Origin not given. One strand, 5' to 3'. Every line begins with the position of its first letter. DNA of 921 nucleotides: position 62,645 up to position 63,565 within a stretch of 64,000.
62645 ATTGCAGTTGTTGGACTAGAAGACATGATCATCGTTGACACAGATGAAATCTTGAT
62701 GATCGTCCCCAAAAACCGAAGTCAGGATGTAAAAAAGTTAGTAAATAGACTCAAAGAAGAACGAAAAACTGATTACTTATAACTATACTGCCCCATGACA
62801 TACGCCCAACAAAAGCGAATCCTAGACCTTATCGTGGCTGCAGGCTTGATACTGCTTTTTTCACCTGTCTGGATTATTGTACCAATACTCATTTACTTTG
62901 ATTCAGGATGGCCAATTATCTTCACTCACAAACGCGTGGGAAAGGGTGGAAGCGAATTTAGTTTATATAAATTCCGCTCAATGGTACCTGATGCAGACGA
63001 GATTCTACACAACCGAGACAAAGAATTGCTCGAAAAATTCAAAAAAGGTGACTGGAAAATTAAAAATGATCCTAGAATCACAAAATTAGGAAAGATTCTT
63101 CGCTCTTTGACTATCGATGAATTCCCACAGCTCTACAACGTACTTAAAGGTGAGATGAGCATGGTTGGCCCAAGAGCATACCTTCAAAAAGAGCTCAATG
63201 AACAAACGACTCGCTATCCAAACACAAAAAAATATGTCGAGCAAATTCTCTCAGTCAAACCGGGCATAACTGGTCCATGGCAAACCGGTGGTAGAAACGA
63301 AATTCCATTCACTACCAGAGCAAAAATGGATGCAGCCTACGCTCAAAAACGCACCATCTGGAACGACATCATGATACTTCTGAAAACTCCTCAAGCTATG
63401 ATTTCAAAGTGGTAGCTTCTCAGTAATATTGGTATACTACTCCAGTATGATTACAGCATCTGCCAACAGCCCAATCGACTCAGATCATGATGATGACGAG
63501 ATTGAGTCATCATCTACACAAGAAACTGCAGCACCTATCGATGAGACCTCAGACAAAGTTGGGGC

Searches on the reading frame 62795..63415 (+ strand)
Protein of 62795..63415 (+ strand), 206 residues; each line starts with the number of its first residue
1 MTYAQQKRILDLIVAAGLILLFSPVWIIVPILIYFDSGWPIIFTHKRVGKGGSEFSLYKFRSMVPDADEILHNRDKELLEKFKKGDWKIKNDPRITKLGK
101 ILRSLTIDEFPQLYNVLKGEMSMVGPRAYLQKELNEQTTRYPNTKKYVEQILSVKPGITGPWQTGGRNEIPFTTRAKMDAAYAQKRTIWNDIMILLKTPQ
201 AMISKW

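Call 52: search_protein_families(library=pfam, proteins=[window:62795-63415:+], max_evalue=0.001)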
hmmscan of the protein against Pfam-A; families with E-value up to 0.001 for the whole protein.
window:62795-63415:+ (206 aa): 1 family
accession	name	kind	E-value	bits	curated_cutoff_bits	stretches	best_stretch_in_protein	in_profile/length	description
PF02397.22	Bac_transf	-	5.2e-60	202.5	27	1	7-203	1-178/179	Bacterial sugar transferase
